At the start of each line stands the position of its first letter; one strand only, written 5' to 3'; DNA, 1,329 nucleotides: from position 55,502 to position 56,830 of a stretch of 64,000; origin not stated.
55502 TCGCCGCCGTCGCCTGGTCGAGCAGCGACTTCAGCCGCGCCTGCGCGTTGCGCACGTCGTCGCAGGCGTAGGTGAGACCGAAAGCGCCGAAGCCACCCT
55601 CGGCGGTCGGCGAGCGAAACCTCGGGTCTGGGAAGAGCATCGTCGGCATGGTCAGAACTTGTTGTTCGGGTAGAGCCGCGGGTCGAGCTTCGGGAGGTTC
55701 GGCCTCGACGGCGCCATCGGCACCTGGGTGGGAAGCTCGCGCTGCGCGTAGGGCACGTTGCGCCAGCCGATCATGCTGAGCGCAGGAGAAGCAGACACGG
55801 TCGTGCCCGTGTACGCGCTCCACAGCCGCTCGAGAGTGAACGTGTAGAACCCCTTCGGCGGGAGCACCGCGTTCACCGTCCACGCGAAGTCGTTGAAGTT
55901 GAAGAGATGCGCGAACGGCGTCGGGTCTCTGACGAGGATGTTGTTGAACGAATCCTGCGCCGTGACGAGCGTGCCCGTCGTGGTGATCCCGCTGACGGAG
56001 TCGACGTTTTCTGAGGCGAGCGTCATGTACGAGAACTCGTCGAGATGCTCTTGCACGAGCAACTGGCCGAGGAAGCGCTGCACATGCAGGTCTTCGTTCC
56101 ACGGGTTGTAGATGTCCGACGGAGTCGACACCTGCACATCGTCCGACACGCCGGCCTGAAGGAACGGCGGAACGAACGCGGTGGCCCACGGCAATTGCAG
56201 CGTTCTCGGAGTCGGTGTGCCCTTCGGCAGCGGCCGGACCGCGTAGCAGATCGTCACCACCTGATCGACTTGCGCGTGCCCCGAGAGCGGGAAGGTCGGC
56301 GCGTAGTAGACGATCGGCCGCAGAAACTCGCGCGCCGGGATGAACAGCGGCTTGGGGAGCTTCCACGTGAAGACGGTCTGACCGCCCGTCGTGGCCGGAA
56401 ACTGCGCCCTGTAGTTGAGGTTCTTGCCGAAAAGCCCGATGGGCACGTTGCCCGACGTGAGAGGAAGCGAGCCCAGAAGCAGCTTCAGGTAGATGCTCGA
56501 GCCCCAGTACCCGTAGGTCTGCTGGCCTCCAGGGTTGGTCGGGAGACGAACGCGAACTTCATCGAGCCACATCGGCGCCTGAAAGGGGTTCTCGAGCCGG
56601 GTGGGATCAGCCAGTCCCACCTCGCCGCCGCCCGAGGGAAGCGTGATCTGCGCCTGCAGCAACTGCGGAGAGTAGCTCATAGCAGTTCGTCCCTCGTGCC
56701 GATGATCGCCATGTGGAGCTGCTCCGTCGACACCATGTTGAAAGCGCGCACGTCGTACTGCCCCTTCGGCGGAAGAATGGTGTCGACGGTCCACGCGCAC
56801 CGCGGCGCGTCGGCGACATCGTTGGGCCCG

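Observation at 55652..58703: Three tandem paralogous genes (342, 315 and 360 aa), the third a predicted Tat-signal lipoprotein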

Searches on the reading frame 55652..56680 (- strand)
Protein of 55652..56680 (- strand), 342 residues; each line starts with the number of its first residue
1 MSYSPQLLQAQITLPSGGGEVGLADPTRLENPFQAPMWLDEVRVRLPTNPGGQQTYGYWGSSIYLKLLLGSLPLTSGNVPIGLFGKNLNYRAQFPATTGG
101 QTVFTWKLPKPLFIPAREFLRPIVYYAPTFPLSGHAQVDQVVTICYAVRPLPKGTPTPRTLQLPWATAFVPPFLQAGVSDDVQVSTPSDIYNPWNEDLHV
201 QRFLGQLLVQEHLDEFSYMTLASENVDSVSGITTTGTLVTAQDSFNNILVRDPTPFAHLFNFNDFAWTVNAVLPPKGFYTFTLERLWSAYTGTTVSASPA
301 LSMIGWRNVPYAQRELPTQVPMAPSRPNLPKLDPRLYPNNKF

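Call 7: search_protein_families(library=pfam, proteins=[window:55652-56680:-], max_evalue=1)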
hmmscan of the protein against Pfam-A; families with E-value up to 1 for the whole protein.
window:55652-56680:- (342 aa): 0 families

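Call 8: search_protein_families(library=phrogs, proteins=[window:55652-56680:-], max_evalue=1)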
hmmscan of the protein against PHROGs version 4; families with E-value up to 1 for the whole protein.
window:55652-56680:- (342 aa): 0 families

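Call 9: search_solved_structures(query=window:55652-56680:-, max_evalue=10)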
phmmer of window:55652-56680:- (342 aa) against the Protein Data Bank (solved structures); distinct sequences matched with E-value up to 10: 4.
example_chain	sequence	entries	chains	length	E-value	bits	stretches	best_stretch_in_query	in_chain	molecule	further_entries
1ki1_B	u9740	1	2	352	0.028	16.8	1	6-55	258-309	intersectin long form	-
3qbv_B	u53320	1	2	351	0.29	13.5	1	6-55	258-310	Intersectin-1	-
5hzi_A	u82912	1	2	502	0.46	12.8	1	6-55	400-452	Intersectin-1,NPH1-1,Intersectin-1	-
5hzj_A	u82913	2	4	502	0.47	12.8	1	6-55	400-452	Intersectin-1,NPH1-1,Intersectin-1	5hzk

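Call 16: find_homologous_proteins(query=A1, max_evalue=0.001)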
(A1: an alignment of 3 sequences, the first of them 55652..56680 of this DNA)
Query A1 (3 sequences) (342 aa, profile of the alignment): 80 proteins with E <= 0.001 among 8000 candidates.
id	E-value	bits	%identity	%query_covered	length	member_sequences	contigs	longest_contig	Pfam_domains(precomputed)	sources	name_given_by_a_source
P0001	1.4e-148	512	100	100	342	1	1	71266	-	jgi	jgi:hypothetical protein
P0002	3.2e-130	452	26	78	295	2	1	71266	-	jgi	jgi:hypothetical protein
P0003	9.3e-95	336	58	91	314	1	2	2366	-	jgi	jgi:hypothetical protein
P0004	1.5e-94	335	61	91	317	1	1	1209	-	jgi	jgi:hypothetical protein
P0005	2.0e-92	328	60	91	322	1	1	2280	-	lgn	-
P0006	2.1e-92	328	56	90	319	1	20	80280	-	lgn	-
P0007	2.1e-92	328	58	90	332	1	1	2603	-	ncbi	-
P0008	2.5e-92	328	59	91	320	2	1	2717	-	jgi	jgi:hypothetical protein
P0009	1.3e-90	322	56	89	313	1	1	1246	-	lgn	-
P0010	3.5e-90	321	58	91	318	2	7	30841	-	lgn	-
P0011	4.3e-90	320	58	91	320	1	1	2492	-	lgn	-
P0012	6.8e-90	320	58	90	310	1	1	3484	-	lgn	-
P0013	2.9e-89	318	58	90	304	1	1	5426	-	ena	-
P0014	1.1e-88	316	57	89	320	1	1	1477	-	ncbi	-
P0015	1.2e-88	316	54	90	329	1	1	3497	-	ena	-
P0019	1.1e-86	309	59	91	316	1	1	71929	-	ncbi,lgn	-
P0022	1.1e-85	306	54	90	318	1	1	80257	-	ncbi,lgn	-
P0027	1.8e-85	305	53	95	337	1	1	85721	-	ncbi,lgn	-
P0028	2.6e-85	305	56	90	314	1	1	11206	-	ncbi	-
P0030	2.1e-84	302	54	92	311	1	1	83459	-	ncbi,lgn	-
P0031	3.4e-84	301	52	89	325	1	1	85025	-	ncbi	-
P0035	2.9e-83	298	58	91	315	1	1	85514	-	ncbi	-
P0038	1.1e-82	296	53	91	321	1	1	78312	-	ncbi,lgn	-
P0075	4.6e-56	208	35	89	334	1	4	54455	-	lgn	-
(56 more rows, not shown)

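Call 18: find_encoding_contigs(protein=P0027, flank=10000, max_places=2)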
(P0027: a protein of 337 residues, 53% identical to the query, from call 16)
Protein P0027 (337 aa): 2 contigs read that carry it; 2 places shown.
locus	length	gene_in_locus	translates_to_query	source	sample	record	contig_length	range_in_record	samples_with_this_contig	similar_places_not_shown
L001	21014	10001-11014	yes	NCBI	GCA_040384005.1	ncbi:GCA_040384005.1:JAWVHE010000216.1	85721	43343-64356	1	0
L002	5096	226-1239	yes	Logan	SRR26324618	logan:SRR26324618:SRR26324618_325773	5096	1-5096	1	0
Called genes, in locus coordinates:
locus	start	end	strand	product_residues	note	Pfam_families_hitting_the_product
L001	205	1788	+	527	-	-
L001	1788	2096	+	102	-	-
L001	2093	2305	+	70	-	-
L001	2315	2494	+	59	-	-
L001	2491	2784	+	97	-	-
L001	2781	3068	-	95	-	-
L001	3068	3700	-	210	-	-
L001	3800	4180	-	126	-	-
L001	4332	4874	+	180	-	-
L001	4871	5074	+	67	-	-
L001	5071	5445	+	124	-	-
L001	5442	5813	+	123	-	-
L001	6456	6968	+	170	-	-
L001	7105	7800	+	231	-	-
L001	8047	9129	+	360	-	-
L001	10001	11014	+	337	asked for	-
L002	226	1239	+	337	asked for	-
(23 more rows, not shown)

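Call 23: search_dna_similar(query=window:55652-56680:-, collection=phages, mode=protein, max_evalue=0.01)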
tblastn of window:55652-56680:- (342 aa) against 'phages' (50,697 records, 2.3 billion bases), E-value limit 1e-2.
No match.

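Call 24: predict_structure(alignment_id=A2)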
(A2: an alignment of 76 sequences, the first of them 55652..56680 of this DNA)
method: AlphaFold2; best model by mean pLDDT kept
length: 342 residues; sequences in the alignment: 76
mean_pLDDT: 88.9   pTM: 0.85
mean pLDDT of the five models: 88.9, 88.2, 87.9, 87.4, 87.1
residues with pLDDT >= 90: 250; 70-90: 38; 50-70: 44; < 50: 10
segments of 3 or more residues with pLDDT < 50: 333-342
pLDDT, mean of each block of 10 residues (from residue 1): 87 94 97 97 87 64 95 97 86 59 94 97 92 73 97 95 98 97 98 98 95 83 96 97 98 97 93 98 98 95 98 72 63 47 36
secondary structure, 60 per line:
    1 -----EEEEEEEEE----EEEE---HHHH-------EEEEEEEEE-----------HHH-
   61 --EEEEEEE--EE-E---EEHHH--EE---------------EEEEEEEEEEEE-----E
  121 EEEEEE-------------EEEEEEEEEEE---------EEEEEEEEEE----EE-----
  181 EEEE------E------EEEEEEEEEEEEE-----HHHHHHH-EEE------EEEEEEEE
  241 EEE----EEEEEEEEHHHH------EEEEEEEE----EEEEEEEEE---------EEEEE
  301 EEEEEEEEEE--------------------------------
elements in order: E6-14 E19-22 H26-29 E37-45 E63-69 E103-114 E120-126 E140-150 E160-169 E181-184 E198-210 H216-222 E224-226 E233-243 E248-255 H256-259 E266-273 E278-286 E296-310

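Call 27: find_encoding_contigs(protein=P0001, flank=10000, max_places=2)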
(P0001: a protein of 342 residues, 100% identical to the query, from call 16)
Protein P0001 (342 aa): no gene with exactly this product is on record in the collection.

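Call 29: find_related_loci(query=A2, collection=viral_contigs, flank=10000)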
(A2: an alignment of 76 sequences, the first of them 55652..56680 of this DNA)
Query A2 (342 aa) in viral_contigs; peptide patterns used: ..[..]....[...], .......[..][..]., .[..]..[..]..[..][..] (x = any residue, [..] = any of these).
3 stretches matched a pattern, but none encodes a relative of the query by tblastn (E <= 1e-3).

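Call 30: find_related_loci(query=A2, collection=genome_contigs, flank=10000)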
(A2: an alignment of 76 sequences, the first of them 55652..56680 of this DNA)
Query A2 (342 aa) in genome_contigs; peptide patterns used: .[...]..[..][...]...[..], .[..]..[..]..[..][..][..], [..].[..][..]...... (x = any residue, [..] = any of these).
38 stretches matched a pattern, but none encodes a relative of the query by tblastn (E <= 1e-3).

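Call 36: search_protein_families(library=ncbifam, proteins=[window:55652-56680:-], max_evalue=0.1)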
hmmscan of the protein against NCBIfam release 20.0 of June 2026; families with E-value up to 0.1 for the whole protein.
window:55652-56680:- (342 aa): 0 families

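Call 48: list_cluster_members(proteins=[P0007, P0014, P0019, P0022, P0027, P0028, P0030, P0031, P0035, P0038])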
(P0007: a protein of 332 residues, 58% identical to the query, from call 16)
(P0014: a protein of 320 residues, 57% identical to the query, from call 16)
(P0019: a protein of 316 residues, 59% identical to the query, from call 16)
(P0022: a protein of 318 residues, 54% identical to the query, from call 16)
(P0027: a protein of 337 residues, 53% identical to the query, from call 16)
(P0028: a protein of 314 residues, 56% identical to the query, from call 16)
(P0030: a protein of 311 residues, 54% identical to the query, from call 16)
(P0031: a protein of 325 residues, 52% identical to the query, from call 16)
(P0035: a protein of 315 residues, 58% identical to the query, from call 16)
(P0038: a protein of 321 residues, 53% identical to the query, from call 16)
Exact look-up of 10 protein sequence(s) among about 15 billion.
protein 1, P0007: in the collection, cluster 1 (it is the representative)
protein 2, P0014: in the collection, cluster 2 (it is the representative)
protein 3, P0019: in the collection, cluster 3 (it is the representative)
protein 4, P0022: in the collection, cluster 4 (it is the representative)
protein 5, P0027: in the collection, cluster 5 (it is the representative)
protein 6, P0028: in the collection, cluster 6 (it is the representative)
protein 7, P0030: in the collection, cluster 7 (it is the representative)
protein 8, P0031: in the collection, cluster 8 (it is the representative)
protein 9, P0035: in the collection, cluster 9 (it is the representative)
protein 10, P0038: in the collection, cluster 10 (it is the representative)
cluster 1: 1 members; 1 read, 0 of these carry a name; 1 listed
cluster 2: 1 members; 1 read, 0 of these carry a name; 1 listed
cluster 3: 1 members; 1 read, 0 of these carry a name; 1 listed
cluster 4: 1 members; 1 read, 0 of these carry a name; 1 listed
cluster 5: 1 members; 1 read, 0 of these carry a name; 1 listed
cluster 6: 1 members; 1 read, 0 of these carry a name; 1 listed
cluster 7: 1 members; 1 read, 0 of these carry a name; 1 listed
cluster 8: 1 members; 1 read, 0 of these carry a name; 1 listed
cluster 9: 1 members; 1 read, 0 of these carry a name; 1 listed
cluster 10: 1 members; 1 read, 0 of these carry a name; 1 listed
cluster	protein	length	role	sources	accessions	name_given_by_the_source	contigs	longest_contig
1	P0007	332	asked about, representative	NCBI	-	-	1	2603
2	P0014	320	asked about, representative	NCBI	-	-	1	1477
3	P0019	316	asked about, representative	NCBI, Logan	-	-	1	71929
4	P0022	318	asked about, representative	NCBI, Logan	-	-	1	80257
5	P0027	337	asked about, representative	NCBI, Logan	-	-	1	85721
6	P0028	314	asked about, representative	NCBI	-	-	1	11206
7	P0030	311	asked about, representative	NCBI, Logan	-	-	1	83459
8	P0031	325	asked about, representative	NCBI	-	-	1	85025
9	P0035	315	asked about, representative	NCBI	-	-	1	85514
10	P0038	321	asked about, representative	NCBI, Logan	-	-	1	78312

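Call 67: fold_search(model_id=the predicted structure, library=viral)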
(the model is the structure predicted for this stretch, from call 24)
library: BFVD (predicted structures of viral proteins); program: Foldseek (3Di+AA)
matches with E <= 10: 1516; with E <= 0.001: 45
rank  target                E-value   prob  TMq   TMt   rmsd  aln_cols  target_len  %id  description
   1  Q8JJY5                1.7e-07  1.00  0.41  0.33  10.7       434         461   10  Major capsid protein [Spodoptera frugiperda ascovirus 1a]
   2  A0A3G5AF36            2.9e-07  1.00  0.39  0.40   9.2       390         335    9  Major capsid protein N-terminal domain-containing protein [Satyrvirus sp.]
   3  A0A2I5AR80            5.1e-07  1.00  0.38  0.34   9.0       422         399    9  Major capsid protein [Gluconobacter phage GC1]
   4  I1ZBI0                1.1e-06  1.00  0.48  0.61   6.2       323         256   10  (no name in the UniProt tables at hand)
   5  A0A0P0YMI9            1.2e-06  1.00  0.44  0.41   7.8       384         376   11  (no name in the UniProt tables at hand)
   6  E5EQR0                1.7e-06  1.00  0.43  0.36   8.5       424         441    9  (no name in the UniProt tables at hand)
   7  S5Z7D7                2.7e-06  1.00  0.37  0.36   8.6       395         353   10  Putative major capsid protein [Bacillus phage Wip1]
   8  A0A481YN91            3.7e-06  1.00  0.43  0.36   8.8       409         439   10  Major capsid protein [Pithovirus LCDPAC01]
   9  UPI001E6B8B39         4.9e-06  1.00  0.39  0.37   8.6       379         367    8  (no name look-up for this kind of identifier)
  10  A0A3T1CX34            5.2e-06  1.00  0.36  0.35   9.3       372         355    8  Uncharacterized protein [Acanthamoeba castellanii medusavirus J1]
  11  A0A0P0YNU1            5.5e-06  1.00  0.41  0.23  10.7       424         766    8  (no name in the UniProt tables at hand)
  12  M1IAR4                7.6e-06  1.00  0.37  0.33   9.9       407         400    9  (no name in the UniProt tables at hand)
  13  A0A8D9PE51            8.0e-06  1.00  0.32  0.20  12.0       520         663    9  Penton capsid protein [Adintovirus sp.]
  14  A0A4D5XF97            1.0e-05  1.00  0.45  0.34  10.1       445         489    8  Major capsid protein [Pithovirus LCPAC102]
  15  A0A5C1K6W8            1.1e-05  1.00  0.34  0.24  11.1       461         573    8  Capsid protein (Fragment) [Sissi virophage Algeria-2016]
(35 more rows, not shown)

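Call 76: find_encoding_contigs(protein=P0075, flank=10000, max_places=1)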
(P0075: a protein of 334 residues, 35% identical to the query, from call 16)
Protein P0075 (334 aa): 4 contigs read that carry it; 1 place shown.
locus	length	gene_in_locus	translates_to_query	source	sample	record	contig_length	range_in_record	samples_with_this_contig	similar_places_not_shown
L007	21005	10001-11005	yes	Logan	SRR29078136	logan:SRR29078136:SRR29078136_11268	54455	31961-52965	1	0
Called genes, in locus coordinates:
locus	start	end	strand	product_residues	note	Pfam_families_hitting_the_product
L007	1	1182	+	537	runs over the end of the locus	-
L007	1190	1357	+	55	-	-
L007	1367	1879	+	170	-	PF13392:HNH_3 (weak), PF00847:AP2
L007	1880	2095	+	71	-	PF11195:Tad2-like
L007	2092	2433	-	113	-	-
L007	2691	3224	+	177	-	-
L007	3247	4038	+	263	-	-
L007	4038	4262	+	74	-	-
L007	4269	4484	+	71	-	-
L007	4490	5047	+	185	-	-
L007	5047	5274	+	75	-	-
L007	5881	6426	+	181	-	-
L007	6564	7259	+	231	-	-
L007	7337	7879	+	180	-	PF13392:HNH_3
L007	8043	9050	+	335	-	-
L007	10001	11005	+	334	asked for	-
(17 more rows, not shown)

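Call 81: search_solved_structures(query=A2, max_evalue=5)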
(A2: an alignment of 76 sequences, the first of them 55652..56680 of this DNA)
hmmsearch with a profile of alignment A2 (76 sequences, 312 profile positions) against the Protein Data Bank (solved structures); distinct sequences matched with E-value up to 5: 2.
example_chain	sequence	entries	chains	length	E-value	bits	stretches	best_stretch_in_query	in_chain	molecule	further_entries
3kya_A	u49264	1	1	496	0.42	12.8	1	232-280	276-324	Putative phosphatase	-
4a0x_A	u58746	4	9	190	0.61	12.3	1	198-258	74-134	TRANSCRIPTION FACTOR FAPR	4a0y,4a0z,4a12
